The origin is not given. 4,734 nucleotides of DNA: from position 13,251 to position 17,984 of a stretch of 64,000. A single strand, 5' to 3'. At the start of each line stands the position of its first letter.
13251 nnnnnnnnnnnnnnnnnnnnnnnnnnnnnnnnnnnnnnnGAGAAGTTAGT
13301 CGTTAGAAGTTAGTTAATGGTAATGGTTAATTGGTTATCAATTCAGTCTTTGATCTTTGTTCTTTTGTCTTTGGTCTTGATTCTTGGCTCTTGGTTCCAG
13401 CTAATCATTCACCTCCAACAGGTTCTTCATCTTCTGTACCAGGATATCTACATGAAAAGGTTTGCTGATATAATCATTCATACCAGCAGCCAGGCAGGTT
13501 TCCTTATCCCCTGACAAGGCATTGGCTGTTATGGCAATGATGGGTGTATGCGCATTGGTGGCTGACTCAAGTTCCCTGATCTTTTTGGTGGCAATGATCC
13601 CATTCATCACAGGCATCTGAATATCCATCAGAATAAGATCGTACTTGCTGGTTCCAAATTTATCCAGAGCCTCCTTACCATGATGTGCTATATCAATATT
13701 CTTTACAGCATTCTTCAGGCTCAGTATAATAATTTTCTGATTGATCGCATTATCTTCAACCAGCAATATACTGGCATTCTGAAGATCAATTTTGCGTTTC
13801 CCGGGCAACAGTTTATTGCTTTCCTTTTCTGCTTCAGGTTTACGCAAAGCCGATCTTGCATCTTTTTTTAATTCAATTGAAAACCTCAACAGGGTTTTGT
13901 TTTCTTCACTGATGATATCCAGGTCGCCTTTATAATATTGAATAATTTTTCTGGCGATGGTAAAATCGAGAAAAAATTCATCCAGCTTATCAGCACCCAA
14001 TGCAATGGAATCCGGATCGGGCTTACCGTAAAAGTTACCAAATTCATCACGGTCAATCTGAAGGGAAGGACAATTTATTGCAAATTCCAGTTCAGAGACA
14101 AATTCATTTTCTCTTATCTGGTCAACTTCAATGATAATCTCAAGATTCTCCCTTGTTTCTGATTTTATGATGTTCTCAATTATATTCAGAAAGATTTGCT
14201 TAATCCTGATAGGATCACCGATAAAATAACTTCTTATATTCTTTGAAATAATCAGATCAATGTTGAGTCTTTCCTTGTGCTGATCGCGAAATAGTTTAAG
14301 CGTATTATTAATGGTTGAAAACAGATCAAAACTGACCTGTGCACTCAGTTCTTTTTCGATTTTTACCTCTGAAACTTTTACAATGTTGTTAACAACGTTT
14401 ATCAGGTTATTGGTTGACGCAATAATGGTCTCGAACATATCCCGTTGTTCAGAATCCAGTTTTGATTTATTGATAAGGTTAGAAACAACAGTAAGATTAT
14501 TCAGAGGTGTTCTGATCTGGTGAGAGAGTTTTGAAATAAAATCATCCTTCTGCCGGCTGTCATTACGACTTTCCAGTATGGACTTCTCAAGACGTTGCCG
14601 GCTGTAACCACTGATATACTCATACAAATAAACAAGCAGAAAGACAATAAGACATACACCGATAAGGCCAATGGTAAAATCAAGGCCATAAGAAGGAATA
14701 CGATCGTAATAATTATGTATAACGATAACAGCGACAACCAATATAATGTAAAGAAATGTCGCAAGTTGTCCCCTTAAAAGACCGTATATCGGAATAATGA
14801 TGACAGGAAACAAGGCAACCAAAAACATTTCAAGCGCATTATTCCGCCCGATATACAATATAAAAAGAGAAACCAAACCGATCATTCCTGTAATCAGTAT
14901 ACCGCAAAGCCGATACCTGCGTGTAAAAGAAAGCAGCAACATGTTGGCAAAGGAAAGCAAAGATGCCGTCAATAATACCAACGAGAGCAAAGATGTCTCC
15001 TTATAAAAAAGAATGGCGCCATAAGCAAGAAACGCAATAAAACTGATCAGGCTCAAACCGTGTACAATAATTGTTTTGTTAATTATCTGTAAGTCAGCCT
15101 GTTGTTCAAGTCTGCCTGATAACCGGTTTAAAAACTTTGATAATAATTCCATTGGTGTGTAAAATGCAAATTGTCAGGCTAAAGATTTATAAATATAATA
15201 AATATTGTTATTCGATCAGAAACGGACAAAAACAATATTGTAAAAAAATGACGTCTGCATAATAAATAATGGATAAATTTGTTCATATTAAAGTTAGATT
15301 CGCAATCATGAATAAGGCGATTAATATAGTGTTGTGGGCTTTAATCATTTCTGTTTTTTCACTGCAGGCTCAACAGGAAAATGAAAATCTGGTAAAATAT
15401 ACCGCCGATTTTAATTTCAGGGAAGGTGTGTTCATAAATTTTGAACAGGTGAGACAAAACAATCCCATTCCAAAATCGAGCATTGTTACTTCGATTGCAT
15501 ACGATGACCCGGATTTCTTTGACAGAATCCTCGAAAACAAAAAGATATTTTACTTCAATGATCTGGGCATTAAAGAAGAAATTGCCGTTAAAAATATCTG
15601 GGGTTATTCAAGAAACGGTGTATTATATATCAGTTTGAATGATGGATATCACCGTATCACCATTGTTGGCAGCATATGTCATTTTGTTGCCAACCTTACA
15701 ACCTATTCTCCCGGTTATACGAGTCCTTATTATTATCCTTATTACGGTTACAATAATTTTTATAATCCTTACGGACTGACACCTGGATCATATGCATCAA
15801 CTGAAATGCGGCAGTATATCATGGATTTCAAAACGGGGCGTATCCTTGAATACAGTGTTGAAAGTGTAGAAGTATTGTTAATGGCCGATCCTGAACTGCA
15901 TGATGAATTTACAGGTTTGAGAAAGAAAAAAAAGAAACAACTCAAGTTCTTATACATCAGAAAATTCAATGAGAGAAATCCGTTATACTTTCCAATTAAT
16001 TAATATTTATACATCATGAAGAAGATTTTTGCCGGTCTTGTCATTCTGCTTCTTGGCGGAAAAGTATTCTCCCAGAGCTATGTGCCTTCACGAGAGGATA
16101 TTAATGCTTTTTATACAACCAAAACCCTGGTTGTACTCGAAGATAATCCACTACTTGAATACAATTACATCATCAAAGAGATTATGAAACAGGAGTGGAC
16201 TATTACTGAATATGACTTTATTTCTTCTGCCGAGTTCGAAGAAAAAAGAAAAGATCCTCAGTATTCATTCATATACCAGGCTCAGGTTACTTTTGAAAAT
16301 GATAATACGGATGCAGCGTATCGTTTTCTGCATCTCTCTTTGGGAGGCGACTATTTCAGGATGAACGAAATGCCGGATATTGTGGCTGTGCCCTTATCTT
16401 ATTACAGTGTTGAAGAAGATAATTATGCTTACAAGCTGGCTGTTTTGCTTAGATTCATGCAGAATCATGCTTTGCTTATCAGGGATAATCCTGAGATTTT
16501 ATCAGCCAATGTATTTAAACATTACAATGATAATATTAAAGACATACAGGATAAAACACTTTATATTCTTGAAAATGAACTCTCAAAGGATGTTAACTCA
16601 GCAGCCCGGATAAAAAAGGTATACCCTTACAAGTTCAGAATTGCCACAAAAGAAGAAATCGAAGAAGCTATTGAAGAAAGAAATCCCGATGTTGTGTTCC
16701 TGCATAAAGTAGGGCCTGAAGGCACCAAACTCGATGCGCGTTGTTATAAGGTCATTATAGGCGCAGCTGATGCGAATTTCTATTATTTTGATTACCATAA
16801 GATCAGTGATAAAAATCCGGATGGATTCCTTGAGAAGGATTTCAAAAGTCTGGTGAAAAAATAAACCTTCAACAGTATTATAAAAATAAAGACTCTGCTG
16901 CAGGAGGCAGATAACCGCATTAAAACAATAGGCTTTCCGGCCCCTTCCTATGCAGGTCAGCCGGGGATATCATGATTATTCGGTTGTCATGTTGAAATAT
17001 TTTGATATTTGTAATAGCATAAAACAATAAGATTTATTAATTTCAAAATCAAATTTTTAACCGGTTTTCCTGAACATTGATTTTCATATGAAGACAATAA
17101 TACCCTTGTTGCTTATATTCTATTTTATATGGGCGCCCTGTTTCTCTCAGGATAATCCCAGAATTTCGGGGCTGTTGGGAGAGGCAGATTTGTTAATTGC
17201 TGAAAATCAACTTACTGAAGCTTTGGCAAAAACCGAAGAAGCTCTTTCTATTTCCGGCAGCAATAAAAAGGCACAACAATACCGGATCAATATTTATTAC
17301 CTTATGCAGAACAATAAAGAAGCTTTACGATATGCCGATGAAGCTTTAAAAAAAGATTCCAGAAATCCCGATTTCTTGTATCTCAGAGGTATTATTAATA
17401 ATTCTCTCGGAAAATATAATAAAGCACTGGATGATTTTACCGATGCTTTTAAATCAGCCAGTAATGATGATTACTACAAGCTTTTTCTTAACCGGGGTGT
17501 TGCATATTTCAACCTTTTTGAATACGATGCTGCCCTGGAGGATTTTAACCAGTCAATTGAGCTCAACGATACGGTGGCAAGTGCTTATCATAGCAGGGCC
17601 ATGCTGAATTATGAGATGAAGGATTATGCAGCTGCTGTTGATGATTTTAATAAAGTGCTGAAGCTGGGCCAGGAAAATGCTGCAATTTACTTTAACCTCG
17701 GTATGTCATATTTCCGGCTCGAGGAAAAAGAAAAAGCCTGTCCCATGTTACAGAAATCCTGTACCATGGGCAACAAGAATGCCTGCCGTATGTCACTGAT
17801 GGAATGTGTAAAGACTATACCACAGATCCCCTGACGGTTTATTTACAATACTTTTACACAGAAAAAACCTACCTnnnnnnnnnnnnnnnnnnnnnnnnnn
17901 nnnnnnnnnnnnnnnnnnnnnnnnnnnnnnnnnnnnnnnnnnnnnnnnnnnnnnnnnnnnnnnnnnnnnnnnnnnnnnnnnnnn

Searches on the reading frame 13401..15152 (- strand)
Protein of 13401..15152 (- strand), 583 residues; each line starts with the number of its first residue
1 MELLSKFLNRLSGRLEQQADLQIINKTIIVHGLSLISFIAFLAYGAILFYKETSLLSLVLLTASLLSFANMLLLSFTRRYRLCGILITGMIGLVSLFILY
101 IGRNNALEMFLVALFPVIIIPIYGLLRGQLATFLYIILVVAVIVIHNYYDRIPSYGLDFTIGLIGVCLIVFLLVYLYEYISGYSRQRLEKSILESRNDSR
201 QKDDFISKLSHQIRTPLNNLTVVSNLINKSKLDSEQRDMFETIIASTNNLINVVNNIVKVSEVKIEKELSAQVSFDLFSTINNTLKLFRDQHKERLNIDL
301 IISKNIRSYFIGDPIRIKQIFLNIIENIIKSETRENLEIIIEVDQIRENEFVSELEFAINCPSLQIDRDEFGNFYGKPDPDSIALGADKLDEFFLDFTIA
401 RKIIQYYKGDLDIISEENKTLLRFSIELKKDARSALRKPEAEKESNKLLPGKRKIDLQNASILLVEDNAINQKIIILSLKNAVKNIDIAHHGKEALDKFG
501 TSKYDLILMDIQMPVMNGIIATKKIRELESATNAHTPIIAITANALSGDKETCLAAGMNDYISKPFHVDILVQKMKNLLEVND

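Call 7: search_protein_families(library=pfam, proteins=[window:13401-15152:-], max_evalue=0.001)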
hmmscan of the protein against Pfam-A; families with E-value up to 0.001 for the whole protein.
window:13401-15152:- (583 aa): 3 families
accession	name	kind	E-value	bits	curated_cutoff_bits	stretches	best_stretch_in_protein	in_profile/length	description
PF00072.30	Response_reg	-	5.9e-25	88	30.2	1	462-575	1-110/111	Response regulator receiver domain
PF00512.31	HisKA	-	9.2e-12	45.3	26.9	1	201-258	1-58/66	His Kinase A (phospho-acceptor) domain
PF02518.31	HATPase_c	-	1.6e-05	25.7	26.4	1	312-429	1-108/111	Histidine kinase-, DNA gyrase B-, and HSP90-like ATPase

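Call 8: search_protein_families(library=ncbifam, proteins=[window:13401-15152:-], max_evalue=0.001)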
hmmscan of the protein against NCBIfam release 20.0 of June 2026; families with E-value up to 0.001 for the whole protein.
window:13401-15152:- (583 aa): 104 families (the best 25 are shown)
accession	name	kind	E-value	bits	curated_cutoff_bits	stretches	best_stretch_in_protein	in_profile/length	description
NF008318.0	PRK11107.1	equivalog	5.2e-60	203.5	890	2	443-574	651-780/920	two-component sensor histidine kinase BarA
NF008302.0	PRK11091.1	equivalog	8.5e-47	159.8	838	1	196-580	277-644/779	aerobic respiration two-component sensor histidine kinase ArcB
NF045901.1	HisKinLetSLeg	equivalog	1.1e-45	156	1650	2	195-432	286-520/906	two-component system sensor histidine kinase LetS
NF011874.0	PRK15347.1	equivalog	1.5e-45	155.6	852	2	421-575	658-806/921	two component system sensor kinase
TIGR02956.1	TMAO_torS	equivalog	1.7e-45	155.5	676.5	1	198-580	460-821/967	TMAO reductase system sensor histidine kinase/response regulator TorS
NF041947.1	LuxQ_Vibrio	equivalog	3.7e-43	147.5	1200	1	195-576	465-836/843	quorum-sensing autoinducer 2 sensor kinase/phosphatase LuxQ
NF038297.2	hybrid_HK_HrmK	equivalog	9.4e-37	126.9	725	1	186-572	219-601/607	hybrid histidine kinase/response regulator HrmK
NF008099.0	PRK10841.1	equivalog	1.2e-31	109.3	920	2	445-576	810-937/949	two-component system sensor histidine kinase RcsC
NF007420.1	PRK09959.1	equivalog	5.6e-28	97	1995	1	199-581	709-1076/1197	acid-sensing system histidine kinase EvgS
NF008543.0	PRK11466.1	equivalog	4.2e-24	84.5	982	1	194-576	436-795/914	TMAO reductase system sensor histidine kinase/response regulator TorS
NF047465.1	hybrid_HK_LvrA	exception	9.6e-22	76.8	1200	1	200-580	200-585/819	hybrid histidine kinase/response regulator LvrA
NF041880.1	EPS_EpsF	equivalog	1.3e-18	66.8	900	2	484-578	20-113/492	response regulator EpsF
NF041733.1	resp_reg_CseB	equivalog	2.4e-18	66.3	350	1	461-579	2-115/228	two-component system response regulator CseB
TIGR02154.1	PhoB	equivalog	1.6e-17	63.6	296.2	1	460-579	3-120/226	phosphate regulon transcriptional regulator PhoB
NF040689.1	MtrAB_MtrA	equivalog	2e-17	63.3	300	1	462-579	1-113/219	MtrAB system response regulator MtrA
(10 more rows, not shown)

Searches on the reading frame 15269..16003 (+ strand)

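Call 7: search_protein_families(library=pfam, proteins=[window:15269-16003:+], max_evalue=0.001)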
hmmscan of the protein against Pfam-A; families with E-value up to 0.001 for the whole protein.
window:15269-16003:+ (244 aa): 0 families

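Call 8: search_protein_families(library=ncbifam, proteins=[window:15269-16003:+], max_evalue=0.001)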
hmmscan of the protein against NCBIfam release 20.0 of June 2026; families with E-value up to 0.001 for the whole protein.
window:15269-16003:+ (244 aa): 0 families

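Call 59: search_protein_families(library=pfam, proteins=[window:15269-16003:+], max_evalue=10)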
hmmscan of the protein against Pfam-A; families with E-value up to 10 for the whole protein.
window:15269-16003:+ (244 aa): 1 family
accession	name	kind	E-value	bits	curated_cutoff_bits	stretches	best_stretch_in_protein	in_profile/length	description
PF20201.3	DUF6563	-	0.054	13.6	27.1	1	180-235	134-189/191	Family of unknown function (DUF6563)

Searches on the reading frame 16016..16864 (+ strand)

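Call 7: search_protein_families(library=pfam, proteins=[window:16016-16864:+], max_evalue=0.001)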
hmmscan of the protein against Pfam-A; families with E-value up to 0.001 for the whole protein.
window:16016-16864:+ (282 aa): 0 families

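Call 8: search_protein_families(library=ncbifam, proteins=[window:16016-16864:+], max_evalue=0.001)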
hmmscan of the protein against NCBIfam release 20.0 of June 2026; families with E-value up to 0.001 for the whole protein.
window:16016-16864:+ (282 aa): 0 families

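Call 59: search_protein_families(library=pfam, proteins=[window:16016-16864:+], max_evalue=10)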
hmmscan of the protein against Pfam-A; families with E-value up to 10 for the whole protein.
window:16016-16864:+ (282 aa): 2 families
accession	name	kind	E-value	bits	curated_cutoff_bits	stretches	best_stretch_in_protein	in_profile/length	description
PF19932.4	DUF6395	-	0.11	12.9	25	1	144-209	76-142/174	Family of unknown function (DUF6395)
PF08139.17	LPAM_1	-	0.94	10.5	20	1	1-13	1-13/18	Prokaryotic membrane lipoprotein lipid attachment site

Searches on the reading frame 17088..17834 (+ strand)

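Call 7: search_protein_families(library=pfam, proteins=[window:17088-17834:+], max_evalue=0.001)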
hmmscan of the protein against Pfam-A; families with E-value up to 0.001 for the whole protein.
window:17088-17834:+ (248 aa): 17 families
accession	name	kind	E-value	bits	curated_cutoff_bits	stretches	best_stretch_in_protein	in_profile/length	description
PF00515.34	TPR_1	-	2.9e-26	90.6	27.8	2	131-160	2-31/34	Tetratricopeptide repeat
PF07719.23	TPR_2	-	5.8e-26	88.9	27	2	132-161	3-32/34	Tetratricopeptide repeat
PF13181.12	TPR_8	-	9.6e-18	63.2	25.7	1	131-160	2-31/34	Tetratricopeptide repeat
PF13432.12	TPR_16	-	7.8e-15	55.4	32.7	2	73-120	10-57/65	Tetratricopeptide repeat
PF13414.12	TPR_11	-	2.1e-14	53.4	26.8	1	175-211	5-41/42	TPR repeat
PF13424.12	TPR_12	-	4.9e-13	49.5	30.1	2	163-227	2-74/77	Tetratricopeptide repeat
PF13374.12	TPR_10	-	1.2e-12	47.9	27.5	0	163-193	1-31/42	Tetratricopeptide repeat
PF13371.12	TPR_9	-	1.5e-11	44.6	35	0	73-123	8-58/73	Tetratricopeptide repeat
PF13431.12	TPR_17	-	1.4e-10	41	24.4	0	83-114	2-33/34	Tetratricopeptide repeat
PF25062.1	ARM_TT21_N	-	2.2e-10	41.1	40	1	44-181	80-219/222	Tetratricopeptide repeat protein 21 N-terminal ARM repeat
PF14559.12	TPR_19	-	1.5e-09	38.4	25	1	36-100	1-65/68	Tetratricopeptide repeat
PF13428.12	TPR_14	-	2.8e-09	37.2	23.5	0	62-101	3-42/44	Tetratricopeptide repeat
PF13174.12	TPR_6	-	1.1e-08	35.6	26.3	0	201-223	3-25/33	Tetratricopeptide repeat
PF12895.13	ANAPC3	-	4.7e-07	30.4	27.2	0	40-115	3-77/82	Anaphase-promoting complex, cyclosome, subunit 3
PF25064.1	ARM_TT21_5th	-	7e-05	23.6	27.8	1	33-123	8-101/117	TT21 fifth ARM repeats domain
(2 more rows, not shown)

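Call 8: search_protein_families(library=ncbifam, proteins=[window:17088-17834:+], max_evalue=0.001)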
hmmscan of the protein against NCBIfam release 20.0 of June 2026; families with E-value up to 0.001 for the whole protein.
window:17088-17834:+ (248 aa): 18 families
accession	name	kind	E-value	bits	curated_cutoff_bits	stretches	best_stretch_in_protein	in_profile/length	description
NF040959.1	MamA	equivalog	1e-17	64.3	200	2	133-225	74-166/204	magnetosome protein MamA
TIGR02917.1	PEP_TPR_lipo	equivalog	1.3e-17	63.1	312.2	1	32-227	199-392/899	XrtA/PEP-CTERM system TPR-repeat protein PrsT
NF008391.2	PRK11189.1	equivalog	4.2e-14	52.7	250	2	85-191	57-160/297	lipoprotein NlpI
TIGR00990.1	3a0801s09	subfamily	5.2e-13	48.5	757.25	2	137-228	338-429/615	mitochondrial import receptor subunit TOM70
TIGR02521.1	type_IV_pilW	equivalog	6.2e-11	42.3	154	2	38-197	43-202/234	type IV pilus biogenesis/stability protein PilW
NF053607.1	CHU_0125_OmpA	equivalog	1.4e-09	37.1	620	1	7-132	8-125/639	CHU_0125 family OmpA-like outer membrane integrity protein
NF002725.1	PRK02603.1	equivalog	7.6e-08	32.5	143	1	98-173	39-115/173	photosystem I assembly protein Ycf3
TIGR02552.1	LcrH_SycD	equivalog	1e-07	31.8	104.8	1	141-232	29-120/136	SycD/LcrH family type III secretion system chaperone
NF047371.1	FlcA_CTERM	equivalog_domain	1.1e-07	30.7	300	1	33-131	406-510/646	periplasmic flagellar collar protein FlcA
NF008753.0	PRK11788.1-1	equivalog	5.3e-07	29.1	395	1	58-239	32-220/389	lipopolysaccharide assembly protein LapB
NF041522.1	TPR_sll0314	equivalog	2.2e-06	27.1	225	1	62-122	181-245/275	Sll0314/Alr1548 family TPR repeat-containing protein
NF033758.1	gliding_GltE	equivalog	4.4e-06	25.9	225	1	145-217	237-309/411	adventurous gliding motility TPR repeat lipoprotein GltE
NF047507.1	TPR_BatC_Lepto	exception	7.4e-06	25.6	175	0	170-226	64-124/214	TPR repeat-containing protein BatC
TIGR00540.1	TPR_hemY_coli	hypoth_equivalog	1.7e-05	23.8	142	0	22-94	148-220/385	heme biosynthesis-associated TPR protein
TIGR02795.1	tol_pal_ybgF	equivalog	8.8e-05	23.1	90.1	0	146-223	18-101/119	tol-pal system protein YbgF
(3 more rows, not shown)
